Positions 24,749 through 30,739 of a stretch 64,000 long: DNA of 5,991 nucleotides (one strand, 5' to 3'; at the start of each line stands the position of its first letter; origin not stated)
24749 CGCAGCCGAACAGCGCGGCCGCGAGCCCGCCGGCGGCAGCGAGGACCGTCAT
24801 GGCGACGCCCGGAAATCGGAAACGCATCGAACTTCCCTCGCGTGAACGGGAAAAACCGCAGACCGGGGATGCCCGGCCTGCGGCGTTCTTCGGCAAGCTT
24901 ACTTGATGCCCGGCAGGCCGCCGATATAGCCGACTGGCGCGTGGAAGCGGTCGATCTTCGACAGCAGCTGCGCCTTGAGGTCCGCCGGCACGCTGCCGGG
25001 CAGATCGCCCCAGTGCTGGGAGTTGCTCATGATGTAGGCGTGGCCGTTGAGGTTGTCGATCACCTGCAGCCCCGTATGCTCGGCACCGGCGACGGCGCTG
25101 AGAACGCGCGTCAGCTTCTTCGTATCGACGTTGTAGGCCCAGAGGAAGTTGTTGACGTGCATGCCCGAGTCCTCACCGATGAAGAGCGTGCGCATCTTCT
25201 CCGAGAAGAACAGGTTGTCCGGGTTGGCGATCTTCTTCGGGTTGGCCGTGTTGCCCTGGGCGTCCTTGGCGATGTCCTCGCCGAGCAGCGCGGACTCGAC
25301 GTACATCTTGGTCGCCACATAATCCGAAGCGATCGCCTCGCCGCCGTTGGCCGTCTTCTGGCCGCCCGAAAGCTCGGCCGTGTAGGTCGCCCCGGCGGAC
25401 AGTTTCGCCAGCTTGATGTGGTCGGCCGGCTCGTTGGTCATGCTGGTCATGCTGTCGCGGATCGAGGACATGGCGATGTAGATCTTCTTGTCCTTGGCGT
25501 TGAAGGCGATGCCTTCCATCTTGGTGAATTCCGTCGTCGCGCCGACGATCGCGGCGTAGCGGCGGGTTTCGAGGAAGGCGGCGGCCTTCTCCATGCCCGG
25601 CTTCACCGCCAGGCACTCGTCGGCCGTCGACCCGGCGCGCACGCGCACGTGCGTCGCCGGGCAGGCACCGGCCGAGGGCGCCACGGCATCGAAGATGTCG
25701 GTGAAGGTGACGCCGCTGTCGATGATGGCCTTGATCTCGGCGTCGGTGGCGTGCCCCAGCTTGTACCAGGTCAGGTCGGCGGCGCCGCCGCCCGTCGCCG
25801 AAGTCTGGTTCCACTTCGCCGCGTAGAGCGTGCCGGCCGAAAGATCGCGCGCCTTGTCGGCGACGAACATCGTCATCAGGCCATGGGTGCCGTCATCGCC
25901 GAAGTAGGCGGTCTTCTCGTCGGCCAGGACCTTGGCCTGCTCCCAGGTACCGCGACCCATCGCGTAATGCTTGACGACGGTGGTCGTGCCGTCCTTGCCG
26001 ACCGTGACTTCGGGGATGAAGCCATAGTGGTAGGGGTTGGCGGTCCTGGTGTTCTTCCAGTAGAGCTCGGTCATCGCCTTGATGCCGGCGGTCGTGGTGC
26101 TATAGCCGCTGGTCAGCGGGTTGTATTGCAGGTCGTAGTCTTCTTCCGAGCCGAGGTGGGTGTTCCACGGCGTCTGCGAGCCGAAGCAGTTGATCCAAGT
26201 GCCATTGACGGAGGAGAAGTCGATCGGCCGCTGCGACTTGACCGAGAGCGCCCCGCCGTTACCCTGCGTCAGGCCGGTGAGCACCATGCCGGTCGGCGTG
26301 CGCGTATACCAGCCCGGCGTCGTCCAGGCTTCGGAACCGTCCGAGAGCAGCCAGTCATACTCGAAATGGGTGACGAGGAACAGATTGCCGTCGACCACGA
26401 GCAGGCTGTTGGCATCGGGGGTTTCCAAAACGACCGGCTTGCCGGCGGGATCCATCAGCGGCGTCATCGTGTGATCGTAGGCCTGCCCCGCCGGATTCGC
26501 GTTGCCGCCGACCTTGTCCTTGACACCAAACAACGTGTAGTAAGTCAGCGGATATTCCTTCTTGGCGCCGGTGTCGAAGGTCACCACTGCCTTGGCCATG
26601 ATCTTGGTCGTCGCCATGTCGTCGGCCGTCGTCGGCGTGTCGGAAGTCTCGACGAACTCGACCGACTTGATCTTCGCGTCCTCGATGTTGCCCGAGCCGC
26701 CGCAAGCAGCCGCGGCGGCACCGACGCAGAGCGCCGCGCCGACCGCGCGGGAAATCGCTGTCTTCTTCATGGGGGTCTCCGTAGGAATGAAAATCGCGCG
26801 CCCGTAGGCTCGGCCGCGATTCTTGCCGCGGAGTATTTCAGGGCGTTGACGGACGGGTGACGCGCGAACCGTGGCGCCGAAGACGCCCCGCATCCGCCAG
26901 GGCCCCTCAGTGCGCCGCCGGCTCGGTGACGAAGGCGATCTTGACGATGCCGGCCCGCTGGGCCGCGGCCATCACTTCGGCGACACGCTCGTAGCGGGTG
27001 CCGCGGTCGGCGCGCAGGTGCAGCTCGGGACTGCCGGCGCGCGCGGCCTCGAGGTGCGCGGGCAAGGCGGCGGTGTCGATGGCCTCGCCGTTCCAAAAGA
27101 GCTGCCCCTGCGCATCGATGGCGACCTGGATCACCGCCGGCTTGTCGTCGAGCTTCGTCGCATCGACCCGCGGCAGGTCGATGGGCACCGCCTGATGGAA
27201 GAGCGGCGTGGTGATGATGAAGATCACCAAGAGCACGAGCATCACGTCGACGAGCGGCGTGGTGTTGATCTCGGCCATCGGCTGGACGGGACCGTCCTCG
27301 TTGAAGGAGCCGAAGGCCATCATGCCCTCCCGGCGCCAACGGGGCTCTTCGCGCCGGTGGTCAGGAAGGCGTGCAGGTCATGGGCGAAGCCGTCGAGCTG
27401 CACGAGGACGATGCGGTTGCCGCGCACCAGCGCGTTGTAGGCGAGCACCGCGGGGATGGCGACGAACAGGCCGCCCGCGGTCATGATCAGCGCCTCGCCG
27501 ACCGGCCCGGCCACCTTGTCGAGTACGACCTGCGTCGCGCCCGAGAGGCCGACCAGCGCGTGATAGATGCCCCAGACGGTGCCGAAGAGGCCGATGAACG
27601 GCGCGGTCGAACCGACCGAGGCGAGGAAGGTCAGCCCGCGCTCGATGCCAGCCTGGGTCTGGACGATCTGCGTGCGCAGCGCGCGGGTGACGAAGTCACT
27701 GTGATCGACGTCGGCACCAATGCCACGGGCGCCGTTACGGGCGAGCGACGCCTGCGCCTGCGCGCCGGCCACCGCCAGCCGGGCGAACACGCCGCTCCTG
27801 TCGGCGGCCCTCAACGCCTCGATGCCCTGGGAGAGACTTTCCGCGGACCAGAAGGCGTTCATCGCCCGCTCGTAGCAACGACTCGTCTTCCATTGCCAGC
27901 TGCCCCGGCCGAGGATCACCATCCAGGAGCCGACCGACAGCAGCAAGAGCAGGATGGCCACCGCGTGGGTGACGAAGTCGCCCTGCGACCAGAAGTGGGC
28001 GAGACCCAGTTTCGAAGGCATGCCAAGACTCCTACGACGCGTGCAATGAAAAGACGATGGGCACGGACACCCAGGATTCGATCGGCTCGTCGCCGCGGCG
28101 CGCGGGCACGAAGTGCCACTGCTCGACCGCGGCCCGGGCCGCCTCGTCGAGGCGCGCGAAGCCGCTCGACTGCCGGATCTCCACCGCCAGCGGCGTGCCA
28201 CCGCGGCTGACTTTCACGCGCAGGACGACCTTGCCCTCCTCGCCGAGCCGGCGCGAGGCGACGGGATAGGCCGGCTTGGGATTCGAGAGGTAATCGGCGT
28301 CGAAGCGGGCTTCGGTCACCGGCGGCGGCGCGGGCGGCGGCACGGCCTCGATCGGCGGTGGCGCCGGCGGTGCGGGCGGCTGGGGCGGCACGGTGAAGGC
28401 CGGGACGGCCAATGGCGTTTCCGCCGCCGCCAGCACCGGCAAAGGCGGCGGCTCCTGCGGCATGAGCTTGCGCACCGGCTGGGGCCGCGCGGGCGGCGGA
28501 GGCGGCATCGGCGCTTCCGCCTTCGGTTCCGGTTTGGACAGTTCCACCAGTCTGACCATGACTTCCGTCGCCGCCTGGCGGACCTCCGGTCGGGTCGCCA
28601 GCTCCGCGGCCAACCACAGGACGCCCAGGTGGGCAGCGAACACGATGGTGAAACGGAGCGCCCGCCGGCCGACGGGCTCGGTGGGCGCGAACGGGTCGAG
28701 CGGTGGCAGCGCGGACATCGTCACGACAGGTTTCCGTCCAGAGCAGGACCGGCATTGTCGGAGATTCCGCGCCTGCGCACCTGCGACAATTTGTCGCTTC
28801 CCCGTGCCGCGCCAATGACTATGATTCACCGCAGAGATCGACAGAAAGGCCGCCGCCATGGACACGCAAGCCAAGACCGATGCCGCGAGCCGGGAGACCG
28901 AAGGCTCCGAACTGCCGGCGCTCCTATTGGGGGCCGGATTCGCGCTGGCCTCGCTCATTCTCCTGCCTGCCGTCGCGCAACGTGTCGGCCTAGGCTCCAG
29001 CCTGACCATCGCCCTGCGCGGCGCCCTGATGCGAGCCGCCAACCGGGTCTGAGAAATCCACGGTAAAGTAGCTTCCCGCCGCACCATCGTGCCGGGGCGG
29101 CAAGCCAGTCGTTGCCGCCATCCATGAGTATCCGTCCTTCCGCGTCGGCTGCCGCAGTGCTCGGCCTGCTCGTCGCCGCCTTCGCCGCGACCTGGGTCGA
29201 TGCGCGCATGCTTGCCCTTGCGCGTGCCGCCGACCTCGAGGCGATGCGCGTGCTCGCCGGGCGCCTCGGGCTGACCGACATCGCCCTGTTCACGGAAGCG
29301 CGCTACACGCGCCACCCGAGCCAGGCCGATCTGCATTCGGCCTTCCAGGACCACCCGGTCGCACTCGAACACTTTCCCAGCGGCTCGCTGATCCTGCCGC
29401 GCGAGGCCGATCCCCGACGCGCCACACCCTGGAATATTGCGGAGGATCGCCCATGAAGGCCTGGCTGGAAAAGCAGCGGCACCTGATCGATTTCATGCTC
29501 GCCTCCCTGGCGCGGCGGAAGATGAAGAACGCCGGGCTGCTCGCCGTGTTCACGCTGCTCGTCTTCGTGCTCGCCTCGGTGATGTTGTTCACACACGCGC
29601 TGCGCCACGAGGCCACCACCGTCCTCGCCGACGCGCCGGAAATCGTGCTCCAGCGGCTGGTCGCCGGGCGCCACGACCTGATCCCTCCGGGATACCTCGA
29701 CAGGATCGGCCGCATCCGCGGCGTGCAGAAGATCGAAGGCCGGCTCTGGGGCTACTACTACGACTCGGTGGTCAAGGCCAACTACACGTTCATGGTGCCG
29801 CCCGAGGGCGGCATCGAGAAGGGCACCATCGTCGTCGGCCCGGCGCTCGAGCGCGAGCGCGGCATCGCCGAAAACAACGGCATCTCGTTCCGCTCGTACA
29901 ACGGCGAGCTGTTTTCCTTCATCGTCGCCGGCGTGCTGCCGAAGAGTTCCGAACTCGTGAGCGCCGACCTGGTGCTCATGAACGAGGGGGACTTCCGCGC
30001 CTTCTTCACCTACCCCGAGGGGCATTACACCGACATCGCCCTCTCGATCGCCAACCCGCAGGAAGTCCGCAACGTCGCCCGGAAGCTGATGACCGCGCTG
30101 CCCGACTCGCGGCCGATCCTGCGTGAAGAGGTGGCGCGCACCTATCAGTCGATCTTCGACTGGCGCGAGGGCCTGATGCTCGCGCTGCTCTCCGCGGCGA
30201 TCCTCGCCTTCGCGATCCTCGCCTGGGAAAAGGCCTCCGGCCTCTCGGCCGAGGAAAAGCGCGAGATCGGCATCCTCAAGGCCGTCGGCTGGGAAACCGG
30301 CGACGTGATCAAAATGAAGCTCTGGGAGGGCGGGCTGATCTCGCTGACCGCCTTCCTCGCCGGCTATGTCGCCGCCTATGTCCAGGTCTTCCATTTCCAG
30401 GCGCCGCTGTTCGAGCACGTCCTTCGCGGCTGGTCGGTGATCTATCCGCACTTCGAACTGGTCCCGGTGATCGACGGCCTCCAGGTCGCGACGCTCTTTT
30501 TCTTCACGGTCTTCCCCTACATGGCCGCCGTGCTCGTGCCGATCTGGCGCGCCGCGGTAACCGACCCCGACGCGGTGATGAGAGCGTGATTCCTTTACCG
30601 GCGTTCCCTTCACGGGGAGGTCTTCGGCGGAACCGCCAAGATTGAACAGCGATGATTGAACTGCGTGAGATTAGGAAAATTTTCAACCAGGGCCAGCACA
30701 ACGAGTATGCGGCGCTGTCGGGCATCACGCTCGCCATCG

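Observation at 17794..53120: Shared palindrome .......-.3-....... upstream of five metal-related transcription units, a candidate regulon for an unidentified regulator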

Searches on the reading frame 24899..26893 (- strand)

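Call 11: search_protein_families(library=pfam, proteins=[window:24899-26893:-], max_evalue=0.01)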
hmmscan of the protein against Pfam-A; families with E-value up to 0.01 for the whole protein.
window:24899-26893:- (664 aa): 1 family
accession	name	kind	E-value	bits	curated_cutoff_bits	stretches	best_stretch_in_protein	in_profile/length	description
PF05787.19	PhoX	-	3.1e-21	76.6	24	1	202-581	133-453/515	Alkaline phosphatase PhoX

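Call 25: search_protein_families(library=ncbifam, proteins=[window:24899-26893:-], max_evalue=0.001)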
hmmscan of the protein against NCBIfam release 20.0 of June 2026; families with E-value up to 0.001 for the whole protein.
window:24899-26893:- (664 aa): 0 families

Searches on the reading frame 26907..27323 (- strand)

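Call 11: search_protein_families(library=pfam, proteins=[window:26907-27323:-], max_evalue=0.01)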
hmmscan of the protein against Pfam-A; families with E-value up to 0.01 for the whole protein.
window:26907-27323:- (138 aa): 1 family
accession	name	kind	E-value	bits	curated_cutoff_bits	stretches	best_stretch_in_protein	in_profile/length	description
PF02472.21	ExbD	-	6.5e-32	110.7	25.4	1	15-135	4-127/128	Biopolymer transport protein ExbD/TolR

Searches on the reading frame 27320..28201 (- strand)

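Call 11: search_protein_families(library=pfam, proteins=[window:27320-28201:-], max_evalue=0.01)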
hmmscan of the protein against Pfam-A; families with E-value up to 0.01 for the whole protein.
window:27320-28201:- (293 aa): 1 family
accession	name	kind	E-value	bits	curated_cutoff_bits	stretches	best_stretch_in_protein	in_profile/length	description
PF01618.21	MotA_ExbB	-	2.7e-30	105.2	22.9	1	153-264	9-120/127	MotA/TolQ/ExbB proton channel family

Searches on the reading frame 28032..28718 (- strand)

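Call 11: search_protein_families(library=pfam, proteins=[window:28032-28718:-], max_evalue=0.01)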
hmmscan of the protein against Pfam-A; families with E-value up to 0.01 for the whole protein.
window:28032-28718:- (228 aa): 2 families
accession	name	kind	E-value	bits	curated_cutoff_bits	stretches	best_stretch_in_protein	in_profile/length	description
PF03544.19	TonB_C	-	1.3e-20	74.1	24.6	1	147-225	1-79/79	Gram-negative bacterial TonB protein C-terminal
PF13103.11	TonB_2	-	2.1e-05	25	22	1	159-212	23-78/85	TonB C terminal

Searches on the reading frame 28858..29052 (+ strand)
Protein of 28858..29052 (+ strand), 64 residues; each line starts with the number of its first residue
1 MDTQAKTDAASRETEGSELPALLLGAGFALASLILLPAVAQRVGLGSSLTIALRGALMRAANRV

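Call 15: search_protein_families(library=pfam, proteins=[window:28858-29052:+], max_evalue=0.01)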
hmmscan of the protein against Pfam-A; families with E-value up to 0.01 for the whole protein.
window:28858-29052:+ (64 aa): 0 families

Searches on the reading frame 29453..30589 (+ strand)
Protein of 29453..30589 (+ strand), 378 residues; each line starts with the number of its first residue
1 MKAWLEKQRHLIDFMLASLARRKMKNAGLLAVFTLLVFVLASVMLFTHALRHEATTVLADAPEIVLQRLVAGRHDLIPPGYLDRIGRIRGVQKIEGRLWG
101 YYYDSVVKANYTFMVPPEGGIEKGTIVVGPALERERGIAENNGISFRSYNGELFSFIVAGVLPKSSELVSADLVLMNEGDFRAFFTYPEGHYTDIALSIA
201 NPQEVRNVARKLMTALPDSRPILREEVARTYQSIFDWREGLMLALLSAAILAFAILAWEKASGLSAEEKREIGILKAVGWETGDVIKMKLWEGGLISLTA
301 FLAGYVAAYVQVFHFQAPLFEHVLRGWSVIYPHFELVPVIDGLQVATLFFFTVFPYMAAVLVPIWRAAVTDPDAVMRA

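Call 15: search_protein_families(library=pfam, proteins=[window:29453-30589:+], max_evalue=0.01)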
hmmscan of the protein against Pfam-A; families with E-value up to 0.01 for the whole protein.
window:29453-30589:+ (378 aa): 1 family
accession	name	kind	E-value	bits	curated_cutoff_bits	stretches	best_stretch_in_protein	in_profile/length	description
PF02687.27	FtsX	-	6e-08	33.2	25.5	1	245-368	9-116/120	FtsX-like permease C-terminal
